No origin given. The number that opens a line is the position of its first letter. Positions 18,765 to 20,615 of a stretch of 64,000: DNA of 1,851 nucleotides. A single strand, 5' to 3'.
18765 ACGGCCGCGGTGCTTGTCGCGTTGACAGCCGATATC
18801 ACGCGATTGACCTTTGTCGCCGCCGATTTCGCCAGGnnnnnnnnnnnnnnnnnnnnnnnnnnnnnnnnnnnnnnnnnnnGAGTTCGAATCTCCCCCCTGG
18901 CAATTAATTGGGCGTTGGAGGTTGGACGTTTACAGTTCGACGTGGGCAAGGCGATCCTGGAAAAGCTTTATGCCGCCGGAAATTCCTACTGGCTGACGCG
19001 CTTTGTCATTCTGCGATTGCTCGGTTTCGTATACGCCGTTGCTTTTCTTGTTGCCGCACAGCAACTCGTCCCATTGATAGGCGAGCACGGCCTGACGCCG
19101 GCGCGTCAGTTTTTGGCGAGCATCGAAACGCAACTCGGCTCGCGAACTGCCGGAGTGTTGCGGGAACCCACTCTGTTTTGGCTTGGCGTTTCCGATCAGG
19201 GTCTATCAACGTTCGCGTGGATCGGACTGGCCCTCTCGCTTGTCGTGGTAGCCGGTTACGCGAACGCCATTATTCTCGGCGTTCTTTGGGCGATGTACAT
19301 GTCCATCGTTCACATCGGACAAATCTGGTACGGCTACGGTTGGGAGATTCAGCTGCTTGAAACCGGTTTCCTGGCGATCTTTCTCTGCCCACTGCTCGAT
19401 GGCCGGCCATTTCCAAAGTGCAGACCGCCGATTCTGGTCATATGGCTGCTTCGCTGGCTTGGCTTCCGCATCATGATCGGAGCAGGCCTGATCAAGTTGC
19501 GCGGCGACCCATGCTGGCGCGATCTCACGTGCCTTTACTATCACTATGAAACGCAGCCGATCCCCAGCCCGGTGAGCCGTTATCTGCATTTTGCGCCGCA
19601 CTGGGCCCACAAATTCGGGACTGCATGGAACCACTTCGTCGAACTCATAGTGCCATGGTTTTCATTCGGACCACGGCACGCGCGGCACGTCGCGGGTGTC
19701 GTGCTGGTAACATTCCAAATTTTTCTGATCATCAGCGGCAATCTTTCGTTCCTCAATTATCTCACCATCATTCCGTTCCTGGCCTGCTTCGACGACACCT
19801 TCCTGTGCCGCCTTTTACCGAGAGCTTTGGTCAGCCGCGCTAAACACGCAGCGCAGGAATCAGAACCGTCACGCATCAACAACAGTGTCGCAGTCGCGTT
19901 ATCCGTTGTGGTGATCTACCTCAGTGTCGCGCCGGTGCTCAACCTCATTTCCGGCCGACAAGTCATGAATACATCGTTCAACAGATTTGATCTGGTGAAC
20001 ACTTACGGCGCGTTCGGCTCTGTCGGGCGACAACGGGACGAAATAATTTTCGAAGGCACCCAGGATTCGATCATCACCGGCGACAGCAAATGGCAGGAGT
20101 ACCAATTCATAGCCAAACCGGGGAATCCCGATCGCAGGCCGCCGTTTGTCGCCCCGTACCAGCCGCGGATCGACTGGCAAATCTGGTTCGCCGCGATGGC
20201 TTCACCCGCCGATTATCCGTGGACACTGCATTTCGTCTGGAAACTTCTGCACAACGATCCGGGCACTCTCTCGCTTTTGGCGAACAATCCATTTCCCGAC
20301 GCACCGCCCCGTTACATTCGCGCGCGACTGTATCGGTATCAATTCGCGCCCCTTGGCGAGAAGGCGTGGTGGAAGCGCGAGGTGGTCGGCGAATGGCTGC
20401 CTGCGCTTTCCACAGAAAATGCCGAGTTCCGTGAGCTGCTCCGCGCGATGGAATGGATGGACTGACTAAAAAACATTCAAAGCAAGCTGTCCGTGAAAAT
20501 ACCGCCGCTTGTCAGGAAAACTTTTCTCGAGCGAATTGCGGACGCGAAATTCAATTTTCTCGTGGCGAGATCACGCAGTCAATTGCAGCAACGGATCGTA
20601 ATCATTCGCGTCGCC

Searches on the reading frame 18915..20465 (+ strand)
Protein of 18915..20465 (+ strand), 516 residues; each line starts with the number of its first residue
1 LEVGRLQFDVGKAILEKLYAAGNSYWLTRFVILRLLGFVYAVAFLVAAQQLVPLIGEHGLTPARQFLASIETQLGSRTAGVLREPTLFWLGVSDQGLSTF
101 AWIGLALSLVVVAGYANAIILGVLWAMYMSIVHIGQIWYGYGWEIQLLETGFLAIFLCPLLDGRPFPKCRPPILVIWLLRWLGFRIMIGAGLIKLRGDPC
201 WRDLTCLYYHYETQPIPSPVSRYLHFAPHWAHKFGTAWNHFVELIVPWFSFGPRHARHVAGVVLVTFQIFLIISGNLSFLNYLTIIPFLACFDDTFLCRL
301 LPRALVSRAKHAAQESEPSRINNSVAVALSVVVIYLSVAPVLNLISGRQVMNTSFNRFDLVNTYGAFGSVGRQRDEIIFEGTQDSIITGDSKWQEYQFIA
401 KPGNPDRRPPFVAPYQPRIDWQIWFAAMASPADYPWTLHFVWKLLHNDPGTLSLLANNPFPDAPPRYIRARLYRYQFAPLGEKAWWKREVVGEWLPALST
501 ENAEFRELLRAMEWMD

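Call 68: search_protein_families(library=pfam, proteins=[window:18915-20465:+], max_evalue=0.0001)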
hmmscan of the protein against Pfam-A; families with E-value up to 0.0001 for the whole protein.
window:18915-20465:+ (516 aa): 2 families
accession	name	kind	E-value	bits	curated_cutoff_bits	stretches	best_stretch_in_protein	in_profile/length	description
PF06762.20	LMF1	-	7.3e-65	218.5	27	1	139-297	1-161/163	Lipase maturation factor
PF25179.1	LMF1_C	-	3.6e-47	160.3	34.2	1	360-496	1-139/139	Lipase maturation factor C-terminal domain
